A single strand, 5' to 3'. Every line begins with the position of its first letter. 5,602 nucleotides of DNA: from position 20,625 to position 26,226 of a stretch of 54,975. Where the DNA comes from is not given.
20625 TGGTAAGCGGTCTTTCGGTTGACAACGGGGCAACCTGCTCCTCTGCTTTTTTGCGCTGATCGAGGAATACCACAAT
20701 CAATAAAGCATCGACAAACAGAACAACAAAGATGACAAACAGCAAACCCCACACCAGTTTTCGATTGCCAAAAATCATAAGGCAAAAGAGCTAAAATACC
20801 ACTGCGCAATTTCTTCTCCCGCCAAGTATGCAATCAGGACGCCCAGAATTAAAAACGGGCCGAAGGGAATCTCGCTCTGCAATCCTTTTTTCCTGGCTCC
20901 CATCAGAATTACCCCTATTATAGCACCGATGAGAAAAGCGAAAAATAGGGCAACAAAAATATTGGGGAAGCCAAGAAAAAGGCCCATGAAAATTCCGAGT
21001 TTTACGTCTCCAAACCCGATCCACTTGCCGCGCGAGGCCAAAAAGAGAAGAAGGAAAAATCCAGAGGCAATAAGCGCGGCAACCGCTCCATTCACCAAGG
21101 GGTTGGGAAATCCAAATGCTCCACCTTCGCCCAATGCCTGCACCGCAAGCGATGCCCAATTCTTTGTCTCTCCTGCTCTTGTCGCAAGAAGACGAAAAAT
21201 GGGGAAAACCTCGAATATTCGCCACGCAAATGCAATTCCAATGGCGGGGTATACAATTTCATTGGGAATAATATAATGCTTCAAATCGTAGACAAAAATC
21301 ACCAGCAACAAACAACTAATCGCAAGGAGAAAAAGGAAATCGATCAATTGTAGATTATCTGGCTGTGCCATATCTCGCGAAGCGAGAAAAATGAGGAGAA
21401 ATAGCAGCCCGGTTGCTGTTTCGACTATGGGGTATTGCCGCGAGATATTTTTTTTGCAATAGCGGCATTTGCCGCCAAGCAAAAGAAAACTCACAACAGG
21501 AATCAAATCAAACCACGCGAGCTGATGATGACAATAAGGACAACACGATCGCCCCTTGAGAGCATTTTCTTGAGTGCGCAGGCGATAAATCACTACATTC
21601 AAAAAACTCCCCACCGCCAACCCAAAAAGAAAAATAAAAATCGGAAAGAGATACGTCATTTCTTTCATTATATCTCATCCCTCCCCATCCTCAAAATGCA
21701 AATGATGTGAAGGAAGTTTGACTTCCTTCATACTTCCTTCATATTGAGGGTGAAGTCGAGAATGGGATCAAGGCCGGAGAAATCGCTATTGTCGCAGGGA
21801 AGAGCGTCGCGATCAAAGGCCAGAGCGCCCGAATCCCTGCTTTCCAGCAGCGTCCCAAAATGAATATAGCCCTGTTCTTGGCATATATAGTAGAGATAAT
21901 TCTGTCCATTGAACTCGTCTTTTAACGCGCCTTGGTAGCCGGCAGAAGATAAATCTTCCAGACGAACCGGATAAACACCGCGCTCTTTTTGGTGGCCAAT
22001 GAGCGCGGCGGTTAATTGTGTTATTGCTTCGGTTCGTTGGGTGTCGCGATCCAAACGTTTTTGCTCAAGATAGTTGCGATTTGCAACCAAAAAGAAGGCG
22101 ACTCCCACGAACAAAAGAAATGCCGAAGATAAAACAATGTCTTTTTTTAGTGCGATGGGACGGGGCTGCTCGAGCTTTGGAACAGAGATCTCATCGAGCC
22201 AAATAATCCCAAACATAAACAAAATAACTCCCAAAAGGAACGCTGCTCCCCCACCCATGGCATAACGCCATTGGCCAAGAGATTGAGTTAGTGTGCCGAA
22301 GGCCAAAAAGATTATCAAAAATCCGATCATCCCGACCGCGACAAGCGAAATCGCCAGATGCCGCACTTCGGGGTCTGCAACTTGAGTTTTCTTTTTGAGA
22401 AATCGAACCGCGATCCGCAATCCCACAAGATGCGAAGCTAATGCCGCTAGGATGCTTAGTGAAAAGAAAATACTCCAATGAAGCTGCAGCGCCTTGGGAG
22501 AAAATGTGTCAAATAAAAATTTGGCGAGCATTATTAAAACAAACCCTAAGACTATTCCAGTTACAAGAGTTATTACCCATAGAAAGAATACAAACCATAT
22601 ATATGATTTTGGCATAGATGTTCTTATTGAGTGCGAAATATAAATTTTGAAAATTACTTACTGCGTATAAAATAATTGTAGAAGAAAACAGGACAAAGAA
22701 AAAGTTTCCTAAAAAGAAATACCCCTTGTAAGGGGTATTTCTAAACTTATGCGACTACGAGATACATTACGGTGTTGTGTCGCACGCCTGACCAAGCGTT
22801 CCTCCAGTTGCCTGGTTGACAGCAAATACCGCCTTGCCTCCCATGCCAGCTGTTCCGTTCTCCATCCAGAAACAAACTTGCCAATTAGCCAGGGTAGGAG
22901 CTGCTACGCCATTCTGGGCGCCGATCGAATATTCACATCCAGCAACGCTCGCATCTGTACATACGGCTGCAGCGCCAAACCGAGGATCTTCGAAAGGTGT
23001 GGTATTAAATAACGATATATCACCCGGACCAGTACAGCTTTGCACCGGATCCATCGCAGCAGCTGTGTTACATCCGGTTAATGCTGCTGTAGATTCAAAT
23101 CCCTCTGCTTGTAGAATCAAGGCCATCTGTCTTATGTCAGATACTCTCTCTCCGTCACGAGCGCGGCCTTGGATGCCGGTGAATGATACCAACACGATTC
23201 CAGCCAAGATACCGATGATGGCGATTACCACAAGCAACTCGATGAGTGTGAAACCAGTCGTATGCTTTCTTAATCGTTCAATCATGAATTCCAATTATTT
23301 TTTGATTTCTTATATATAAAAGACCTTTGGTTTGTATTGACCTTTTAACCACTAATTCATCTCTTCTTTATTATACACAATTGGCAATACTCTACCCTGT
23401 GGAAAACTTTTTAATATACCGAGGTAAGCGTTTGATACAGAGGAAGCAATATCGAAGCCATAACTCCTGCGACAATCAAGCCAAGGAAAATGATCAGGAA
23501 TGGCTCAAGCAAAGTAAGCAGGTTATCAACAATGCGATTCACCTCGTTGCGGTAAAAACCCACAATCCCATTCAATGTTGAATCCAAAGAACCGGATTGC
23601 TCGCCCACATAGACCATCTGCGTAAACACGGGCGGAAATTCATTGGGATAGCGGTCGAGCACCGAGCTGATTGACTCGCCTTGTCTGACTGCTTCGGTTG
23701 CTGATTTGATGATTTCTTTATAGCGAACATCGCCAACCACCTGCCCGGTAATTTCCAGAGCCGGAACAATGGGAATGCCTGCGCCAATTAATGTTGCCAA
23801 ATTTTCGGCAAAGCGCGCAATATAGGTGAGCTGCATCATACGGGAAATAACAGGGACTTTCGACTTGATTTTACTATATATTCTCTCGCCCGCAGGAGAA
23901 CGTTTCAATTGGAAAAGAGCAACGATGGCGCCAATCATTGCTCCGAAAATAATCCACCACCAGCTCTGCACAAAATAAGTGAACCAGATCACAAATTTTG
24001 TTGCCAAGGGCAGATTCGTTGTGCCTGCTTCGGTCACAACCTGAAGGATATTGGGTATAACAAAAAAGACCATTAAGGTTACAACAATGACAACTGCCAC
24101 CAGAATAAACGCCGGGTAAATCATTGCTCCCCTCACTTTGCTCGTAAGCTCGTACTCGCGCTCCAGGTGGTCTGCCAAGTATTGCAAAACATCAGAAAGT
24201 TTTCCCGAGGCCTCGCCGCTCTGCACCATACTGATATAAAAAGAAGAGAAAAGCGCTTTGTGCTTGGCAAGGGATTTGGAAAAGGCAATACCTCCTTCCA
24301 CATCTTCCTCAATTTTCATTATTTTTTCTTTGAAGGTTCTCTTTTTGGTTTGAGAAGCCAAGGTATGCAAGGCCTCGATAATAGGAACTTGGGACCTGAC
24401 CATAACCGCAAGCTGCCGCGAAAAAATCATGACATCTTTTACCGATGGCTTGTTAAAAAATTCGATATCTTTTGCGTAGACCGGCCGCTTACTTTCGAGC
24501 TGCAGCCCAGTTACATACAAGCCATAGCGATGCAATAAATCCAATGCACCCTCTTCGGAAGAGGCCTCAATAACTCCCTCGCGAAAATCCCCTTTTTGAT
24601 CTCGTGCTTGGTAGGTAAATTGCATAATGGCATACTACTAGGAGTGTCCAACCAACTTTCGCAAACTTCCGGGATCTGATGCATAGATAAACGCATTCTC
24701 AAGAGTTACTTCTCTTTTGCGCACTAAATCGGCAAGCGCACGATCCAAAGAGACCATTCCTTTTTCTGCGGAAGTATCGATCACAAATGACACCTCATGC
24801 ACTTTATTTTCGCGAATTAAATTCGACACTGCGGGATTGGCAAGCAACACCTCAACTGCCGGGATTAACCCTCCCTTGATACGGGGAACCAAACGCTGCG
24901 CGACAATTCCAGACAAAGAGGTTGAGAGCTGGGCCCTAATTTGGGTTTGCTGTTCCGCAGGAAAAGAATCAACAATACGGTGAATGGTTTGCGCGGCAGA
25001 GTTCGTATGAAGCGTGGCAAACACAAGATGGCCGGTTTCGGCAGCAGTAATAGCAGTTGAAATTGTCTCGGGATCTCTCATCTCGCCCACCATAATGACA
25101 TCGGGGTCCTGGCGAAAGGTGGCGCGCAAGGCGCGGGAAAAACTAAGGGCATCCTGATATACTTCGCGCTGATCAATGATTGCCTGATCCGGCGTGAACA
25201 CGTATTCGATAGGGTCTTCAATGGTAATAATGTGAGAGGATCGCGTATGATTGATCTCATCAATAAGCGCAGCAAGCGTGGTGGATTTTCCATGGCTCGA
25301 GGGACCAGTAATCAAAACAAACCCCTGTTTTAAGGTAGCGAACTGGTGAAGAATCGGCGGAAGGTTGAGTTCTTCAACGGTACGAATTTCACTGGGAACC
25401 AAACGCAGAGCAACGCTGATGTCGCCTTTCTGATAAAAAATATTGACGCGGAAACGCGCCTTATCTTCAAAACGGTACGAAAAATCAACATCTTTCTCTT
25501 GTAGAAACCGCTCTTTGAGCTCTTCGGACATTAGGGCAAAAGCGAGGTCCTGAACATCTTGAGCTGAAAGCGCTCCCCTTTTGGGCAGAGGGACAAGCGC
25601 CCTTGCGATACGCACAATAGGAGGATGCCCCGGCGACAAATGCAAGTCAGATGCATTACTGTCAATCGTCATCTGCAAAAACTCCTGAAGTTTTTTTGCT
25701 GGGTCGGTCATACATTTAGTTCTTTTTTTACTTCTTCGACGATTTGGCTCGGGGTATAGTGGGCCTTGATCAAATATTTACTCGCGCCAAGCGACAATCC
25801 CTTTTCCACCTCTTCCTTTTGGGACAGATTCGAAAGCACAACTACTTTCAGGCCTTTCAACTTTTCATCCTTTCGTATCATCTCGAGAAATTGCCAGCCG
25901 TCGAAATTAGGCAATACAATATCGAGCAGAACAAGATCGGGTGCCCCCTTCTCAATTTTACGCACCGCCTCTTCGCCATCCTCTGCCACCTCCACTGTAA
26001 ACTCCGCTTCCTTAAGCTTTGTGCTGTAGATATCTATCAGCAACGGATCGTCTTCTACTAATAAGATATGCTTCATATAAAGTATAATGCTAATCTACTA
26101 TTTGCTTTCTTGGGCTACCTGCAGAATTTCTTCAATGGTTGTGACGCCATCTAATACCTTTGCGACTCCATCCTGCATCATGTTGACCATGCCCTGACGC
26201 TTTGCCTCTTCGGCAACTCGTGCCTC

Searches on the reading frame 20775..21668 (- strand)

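Call 9: search_protein_families(library=pfam, proteins=[window:20775-21668:-], max_evalue=0.001)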
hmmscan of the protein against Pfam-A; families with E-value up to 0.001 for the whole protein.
window:20775-21668:- (297 aa): 2 families
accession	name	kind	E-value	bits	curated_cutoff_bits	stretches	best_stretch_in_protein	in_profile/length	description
PF06750.18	A24_N_bact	-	3.4e-33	114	23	1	14-95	1-82/84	Bacterial Peptidase A24 N-terminal domain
PF01478.23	Peptidase_A24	-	1.5e-10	41.9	26.5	1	116-253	2-104/104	Type IV leader peptidase family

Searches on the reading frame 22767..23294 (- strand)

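Call 9: search_protein_families(library=pfam, proteins=[window:22767-23294:-], max_evalue=0.001)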
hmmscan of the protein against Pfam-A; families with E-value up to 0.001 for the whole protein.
window:22767-23294:- (175 aa): 1 family
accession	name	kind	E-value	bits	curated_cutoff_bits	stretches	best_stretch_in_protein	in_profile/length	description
PF07963.17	N_methyl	-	6.9e-09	35.4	21.2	1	10-35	2-27/27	Prokaryotic N-terminal methylation motif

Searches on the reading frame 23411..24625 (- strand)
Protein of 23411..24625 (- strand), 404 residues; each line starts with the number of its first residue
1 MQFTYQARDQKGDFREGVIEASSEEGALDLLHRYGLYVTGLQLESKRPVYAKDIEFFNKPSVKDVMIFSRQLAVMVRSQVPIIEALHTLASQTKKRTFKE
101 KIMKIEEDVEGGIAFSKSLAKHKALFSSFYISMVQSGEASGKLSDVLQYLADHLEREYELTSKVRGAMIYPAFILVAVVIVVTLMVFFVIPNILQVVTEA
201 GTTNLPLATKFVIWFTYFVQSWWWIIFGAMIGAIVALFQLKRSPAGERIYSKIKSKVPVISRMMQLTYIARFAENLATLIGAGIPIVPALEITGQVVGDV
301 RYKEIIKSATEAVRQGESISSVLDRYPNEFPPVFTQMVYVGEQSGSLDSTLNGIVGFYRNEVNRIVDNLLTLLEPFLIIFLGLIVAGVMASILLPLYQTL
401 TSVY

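Call 9: search_protein_families(library=pfam, proteins=[window:23411-24625:-], max_evalue=0.001)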
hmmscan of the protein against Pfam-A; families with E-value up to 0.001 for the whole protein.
window:23411-24625:- (404 aa): 1 family
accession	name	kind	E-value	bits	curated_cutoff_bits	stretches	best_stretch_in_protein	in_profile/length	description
PF00482.28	T2SSF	-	1.7e-63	212.6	25.2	2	68-191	1-125/125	Type II secretion system (T2SS), protein F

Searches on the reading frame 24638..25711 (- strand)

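Call 9: search_protein_families(library=pfam, proteins=[window:24638-25711:-], max_evalue=0.001)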
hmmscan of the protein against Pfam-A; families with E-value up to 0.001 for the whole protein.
window:24638-25711:- (357 aa): 1 family
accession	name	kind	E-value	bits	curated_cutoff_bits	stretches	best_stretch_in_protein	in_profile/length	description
PF00437.27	T2SSE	-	8.2e-48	163.3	24.9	1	8-277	12-280/370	Type II/IV secretion system protein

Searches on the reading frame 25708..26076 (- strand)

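Call 9: search_protein_families(library=pfam, proteins=[window:25708-26076:-], max_evalue=0.001)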
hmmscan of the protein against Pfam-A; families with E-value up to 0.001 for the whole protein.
window:25708-26076:- (122 aa): 1 family
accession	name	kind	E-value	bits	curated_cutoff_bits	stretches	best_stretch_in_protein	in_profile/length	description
PF00072.30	Response_reg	-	1.5e-24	86.7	30.2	1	4-116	1-110/111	Response regulator receiver domain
